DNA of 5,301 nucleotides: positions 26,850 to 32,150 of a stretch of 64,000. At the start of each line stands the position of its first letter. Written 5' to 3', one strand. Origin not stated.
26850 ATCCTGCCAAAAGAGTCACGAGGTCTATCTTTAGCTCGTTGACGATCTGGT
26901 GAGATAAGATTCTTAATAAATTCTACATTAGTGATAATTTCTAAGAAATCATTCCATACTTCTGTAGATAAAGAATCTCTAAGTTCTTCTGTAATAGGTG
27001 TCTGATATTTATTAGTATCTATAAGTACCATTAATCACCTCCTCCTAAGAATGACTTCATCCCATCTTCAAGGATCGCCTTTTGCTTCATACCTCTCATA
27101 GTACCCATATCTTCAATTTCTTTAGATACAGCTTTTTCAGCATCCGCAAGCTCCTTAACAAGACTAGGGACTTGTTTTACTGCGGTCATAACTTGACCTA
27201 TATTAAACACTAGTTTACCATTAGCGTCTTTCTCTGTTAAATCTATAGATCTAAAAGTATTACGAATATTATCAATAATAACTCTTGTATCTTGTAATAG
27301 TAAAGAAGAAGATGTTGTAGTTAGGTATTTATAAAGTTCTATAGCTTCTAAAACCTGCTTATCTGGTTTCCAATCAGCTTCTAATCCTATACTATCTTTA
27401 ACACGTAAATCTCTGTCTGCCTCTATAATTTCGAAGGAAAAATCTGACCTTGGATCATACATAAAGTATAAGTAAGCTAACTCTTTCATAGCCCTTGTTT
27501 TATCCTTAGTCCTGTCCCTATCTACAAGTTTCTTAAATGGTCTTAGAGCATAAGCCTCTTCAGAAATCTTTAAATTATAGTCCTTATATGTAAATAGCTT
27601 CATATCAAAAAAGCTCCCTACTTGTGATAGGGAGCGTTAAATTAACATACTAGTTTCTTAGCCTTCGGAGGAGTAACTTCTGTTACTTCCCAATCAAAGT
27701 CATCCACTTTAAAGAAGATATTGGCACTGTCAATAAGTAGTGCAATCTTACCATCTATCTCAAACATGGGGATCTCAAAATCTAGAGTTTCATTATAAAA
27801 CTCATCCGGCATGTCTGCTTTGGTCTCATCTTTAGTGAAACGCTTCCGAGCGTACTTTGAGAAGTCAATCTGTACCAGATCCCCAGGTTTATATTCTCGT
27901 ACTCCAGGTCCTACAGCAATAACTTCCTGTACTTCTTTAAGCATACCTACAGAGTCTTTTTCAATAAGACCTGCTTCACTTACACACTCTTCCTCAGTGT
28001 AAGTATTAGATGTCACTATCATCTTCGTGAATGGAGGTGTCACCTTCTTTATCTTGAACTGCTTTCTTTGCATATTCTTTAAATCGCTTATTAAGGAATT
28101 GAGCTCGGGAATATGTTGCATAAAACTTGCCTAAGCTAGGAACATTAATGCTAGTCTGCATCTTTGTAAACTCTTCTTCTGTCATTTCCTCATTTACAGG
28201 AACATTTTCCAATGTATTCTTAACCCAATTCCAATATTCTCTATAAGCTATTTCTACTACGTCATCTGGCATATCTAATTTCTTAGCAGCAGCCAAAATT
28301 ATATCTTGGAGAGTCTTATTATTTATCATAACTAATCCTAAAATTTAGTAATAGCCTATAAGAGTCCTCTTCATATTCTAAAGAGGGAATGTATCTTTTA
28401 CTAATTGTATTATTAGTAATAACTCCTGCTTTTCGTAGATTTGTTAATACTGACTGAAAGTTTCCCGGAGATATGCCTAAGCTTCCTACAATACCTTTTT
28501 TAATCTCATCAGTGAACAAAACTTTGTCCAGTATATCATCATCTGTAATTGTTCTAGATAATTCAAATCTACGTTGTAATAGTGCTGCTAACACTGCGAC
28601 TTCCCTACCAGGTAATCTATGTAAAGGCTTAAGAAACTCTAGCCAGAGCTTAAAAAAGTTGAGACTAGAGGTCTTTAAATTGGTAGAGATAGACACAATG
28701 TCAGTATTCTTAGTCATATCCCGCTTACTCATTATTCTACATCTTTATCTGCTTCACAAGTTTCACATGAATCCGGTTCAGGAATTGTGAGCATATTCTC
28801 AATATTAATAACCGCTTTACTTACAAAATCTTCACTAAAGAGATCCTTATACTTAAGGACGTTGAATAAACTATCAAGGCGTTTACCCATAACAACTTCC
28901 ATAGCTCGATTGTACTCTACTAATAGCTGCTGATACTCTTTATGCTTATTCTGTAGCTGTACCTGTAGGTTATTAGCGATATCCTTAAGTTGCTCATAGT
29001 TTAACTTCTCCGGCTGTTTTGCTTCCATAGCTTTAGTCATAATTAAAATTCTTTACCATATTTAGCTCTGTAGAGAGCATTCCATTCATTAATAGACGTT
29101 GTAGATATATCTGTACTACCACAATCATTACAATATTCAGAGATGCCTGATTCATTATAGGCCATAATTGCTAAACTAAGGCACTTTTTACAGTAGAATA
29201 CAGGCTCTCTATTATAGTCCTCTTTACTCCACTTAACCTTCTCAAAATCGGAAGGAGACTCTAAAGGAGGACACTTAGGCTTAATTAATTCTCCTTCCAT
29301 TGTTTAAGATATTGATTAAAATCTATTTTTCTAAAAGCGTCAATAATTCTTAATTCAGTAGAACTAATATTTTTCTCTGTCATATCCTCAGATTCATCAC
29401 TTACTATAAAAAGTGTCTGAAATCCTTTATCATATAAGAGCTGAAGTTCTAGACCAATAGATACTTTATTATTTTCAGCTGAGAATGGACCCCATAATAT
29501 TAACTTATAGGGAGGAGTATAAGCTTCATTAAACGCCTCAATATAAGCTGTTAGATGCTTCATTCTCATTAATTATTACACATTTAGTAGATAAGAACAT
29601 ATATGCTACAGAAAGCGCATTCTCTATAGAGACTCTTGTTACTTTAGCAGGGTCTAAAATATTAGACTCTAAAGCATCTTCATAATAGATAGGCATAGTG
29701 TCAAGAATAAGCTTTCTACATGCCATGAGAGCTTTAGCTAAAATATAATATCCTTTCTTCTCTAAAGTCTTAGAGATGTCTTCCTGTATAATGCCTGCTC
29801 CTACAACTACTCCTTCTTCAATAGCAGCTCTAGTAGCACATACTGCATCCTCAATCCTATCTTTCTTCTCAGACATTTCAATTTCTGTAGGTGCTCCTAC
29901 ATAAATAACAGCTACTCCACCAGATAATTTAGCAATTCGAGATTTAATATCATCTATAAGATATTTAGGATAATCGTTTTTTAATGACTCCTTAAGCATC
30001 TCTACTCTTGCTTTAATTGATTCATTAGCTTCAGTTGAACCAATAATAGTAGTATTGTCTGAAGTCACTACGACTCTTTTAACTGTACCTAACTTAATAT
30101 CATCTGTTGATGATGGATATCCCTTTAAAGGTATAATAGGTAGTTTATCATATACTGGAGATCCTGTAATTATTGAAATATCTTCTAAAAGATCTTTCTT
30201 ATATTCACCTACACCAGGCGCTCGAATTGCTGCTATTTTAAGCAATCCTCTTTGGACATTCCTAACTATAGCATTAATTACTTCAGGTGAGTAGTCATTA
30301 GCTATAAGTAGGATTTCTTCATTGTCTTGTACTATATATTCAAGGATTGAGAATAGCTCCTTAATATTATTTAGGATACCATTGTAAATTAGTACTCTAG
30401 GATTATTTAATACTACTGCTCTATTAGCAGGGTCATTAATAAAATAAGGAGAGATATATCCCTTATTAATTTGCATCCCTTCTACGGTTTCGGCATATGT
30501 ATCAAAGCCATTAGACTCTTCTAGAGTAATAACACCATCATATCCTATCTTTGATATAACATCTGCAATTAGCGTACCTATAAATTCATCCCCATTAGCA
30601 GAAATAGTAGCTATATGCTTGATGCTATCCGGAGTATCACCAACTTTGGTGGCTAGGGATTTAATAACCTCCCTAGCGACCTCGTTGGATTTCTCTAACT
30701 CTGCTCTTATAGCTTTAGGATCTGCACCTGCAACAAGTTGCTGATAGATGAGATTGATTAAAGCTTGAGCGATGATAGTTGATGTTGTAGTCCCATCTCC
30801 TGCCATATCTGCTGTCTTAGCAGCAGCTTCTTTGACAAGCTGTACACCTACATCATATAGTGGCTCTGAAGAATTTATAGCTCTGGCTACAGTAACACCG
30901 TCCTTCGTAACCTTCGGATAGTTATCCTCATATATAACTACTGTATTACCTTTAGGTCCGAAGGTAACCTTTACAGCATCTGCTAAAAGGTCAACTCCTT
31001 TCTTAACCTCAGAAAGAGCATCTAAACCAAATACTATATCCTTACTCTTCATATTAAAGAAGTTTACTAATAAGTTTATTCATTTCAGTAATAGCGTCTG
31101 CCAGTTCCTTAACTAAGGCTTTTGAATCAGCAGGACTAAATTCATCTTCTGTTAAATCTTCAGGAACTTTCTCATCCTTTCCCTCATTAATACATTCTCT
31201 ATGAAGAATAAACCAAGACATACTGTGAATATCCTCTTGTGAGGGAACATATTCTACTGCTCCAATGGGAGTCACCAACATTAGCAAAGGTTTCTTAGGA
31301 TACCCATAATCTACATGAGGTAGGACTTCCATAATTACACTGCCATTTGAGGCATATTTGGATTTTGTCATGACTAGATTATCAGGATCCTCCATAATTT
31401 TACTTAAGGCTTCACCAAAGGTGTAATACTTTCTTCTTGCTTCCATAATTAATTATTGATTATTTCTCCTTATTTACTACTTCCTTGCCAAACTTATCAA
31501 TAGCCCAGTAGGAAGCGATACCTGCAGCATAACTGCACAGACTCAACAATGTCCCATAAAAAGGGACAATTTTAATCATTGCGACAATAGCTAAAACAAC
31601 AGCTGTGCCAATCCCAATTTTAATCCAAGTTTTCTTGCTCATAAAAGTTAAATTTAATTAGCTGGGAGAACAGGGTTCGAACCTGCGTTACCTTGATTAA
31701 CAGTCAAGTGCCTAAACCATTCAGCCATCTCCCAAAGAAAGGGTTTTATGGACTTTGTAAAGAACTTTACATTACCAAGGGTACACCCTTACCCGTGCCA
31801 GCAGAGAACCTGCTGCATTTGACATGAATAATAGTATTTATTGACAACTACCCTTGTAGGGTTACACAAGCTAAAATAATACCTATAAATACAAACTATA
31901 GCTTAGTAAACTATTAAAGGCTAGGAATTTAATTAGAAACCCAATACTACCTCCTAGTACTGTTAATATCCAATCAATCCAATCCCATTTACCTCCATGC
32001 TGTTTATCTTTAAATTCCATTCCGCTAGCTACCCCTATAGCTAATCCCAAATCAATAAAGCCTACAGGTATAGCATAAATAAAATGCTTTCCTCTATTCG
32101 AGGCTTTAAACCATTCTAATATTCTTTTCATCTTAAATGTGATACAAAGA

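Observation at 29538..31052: Phage-encoded GroEL-like chaperonin without a GroES partner and without the GGM C-terminal tail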

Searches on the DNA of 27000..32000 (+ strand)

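Call 5: search_dna_similar(query=window:27000-32000:+, collection=phages, mode=near, max_rows=15)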
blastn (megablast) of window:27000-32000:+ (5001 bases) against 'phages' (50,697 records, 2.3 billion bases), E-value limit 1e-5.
Records with a match: 2; places in all: 2; records where one place covers at least 80% of the query: 2.
Best place of each record, by identity: 80-90% 2.
By first word of the organism name: uncultured 2.
By host as written in the record: - 2.
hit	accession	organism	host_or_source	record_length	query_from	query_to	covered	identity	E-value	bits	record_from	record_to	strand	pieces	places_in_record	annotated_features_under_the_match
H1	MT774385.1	uncultured phage cr108_1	human feces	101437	60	4849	93%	80.8%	0e+0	3601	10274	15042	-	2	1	chaperonin GroEL | hypothetical protein (x8) | VpsT-like putative transcriptional regulator | tRNA-Asn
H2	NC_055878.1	uncultured phage cr108_1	human feces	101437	60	4849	93%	80.8%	0e+0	3601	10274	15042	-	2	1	chaperonin groEL | hypothetical protein (x8) | VpsT-like putative transcriptional regulator | tRNA-Asn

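Call 8: get_annotated_region(hit=H1, flank=6000)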
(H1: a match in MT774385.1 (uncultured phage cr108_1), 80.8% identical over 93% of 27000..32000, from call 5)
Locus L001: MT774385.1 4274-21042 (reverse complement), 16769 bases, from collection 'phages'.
description: Uncultured phage cr108_1, complete genome.
organism: uncultured phage cr108_1 (NCBI taxid 2772069)
taxonomy: Viruses; Duplodnaviria; Heunggongvirae; Uroviricota; Caudoviricetes; Crassvirales; Steigviridae; Asinivirinae; Pipoluvirus; Pipoluvirus rarus
host: -; source: human feces; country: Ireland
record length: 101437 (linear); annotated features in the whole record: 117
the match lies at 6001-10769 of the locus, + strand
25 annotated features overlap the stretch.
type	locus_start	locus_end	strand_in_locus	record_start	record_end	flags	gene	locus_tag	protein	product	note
CDS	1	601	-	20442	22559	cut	-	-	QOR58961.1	hypothetical protein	gp_22581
CDS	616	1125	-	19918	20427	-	-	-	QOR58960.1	hypothetical protein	gp_22580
CDS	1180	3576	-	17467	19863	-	-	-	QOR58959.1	portal protein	gp_22579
CDS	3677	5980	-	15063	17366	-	-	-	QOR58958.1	terminase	gp_22578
CDS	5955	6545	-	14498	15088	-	-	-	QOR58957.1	hypothetical protein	gp_22577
CDS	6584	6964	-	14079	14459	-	-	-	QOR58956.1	hypothetical protein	gp_22576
CDS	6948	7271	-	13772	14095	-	-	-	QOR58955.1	hypothetical protein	gp_22575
CDS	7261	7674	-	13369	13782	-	-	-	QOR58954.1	VpsT-like putative transcriptional regulator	gp_22574; putative transcriptional regulator, VpsT-like [phiCrAss001]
CDS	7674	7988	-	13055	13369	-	-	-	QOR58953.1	hypothetical protein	gp_22573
CDS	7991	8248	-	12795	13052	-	-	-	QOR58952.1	hypothetical protein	gp_22572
CDS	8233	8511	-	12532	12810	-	-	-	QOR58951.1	hypothetical protein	gp_22571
CDS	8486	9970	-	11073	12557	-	-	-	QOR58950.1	chaperonin GroEL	gp_22570; chaperonin GroEL [Cellulophaga phage phi14:2]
CDS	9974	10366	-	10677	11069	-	-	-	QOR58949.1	hypothetical protein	gp_22569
CDS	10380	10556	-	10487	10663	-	-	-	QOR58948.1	hypothetical protein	gp_22568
tRNA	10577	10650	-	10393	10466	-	-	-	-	tRNA-Asn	-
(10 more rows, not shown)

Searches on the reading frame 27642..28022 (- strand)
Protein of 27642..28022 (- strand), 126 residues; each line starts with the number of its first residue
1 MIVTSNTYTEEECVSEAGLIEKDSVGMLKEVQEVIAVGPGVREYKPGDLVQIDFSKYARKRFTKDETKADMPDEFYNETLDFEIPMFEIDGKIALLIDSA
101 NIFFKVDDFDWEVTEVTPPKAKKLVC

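Call 14: find_homologous_proteins(query=window:27642-28022:-, max_evalue=0.001)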
Query window:27642-28022:- (126 aa): 10 proteins with E <= 0.001 among 13 candidates.
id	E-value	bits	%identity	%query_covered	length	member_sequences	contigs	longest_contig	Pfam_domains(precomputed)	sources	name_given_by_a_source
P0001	8.9e-70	251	86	100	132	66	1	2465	-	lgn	-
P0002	4.1e-66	239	85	100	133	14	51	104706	-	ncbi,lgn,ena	-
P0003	7.0e-53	196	70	99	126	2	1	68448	-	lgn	-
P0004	9.7e-52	192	69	99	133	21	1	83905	-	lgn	-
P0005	1.5e-48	182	66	99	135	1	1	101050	-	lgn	-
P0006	3.1e-48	181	65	99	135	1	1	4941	-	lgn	-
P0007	7.6e-48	180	63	100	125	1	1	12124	-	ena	-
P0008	1.1e-47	179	64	99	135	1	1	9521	-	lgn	-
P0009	1.6e-47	179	64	99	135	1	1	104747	-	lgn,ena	-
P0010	2.2e-46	175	63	100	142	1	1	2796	-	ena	-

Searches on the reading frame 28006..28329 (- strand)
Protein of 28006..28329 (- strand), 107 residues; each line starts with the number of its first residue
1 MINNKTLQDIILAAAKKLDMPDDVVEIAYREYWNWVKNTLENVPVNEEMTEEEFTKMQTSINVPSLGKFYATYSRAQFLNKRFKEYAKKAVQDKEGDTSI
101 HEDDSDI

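Call 3: search_protein_families(library=pfam, proteins=[window:28006-28329:-], max_evalue=0.1)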
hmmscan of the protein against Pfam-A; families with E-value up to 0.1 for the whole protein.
window:28006-28329:- (107 aa): 2 families
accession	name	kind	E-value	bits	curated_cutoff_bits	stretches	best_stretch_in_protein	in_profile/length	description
PF12085.13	DUF3562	-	0.018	15.1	26.3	1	6-33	3-30/60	Protein of unknown function (DUF3562)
PF21071.3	LARP1_HEAT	-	0.069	13.7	27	0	56-96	32-72/149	LARP1 HEAT repeat region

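Call 4: search_protein_families(library=phrogs, proteins=[window:28006-28329:-], max_evalue=0.01)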
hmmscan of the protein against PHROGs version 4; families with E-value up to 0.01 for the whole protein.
window:28006-28329:- (107 aa): 0 families

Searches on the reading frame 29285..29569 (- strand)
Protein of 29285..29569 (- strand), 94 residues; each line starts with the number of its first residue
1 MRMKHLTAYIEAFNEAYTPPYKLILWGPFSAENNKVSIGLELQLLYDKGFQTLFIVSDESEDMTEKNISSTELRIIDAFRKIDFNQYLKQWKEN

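Call 3: search_protein_families(library=pfam, proteins=[window:29285-29569:-], max_evalue=0.1)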
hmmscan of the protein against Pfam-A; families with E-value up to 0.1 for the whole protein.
window:29285-29569:- (94 aa): 0 families

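Call 4: search_protein_families(library=phrogs, proteins=[window:29285-29569:-], max_evalue=0.01)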
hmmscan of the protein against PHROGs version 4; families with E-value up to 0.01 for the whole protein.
window:29285-29569:- (94 aa): 0 families
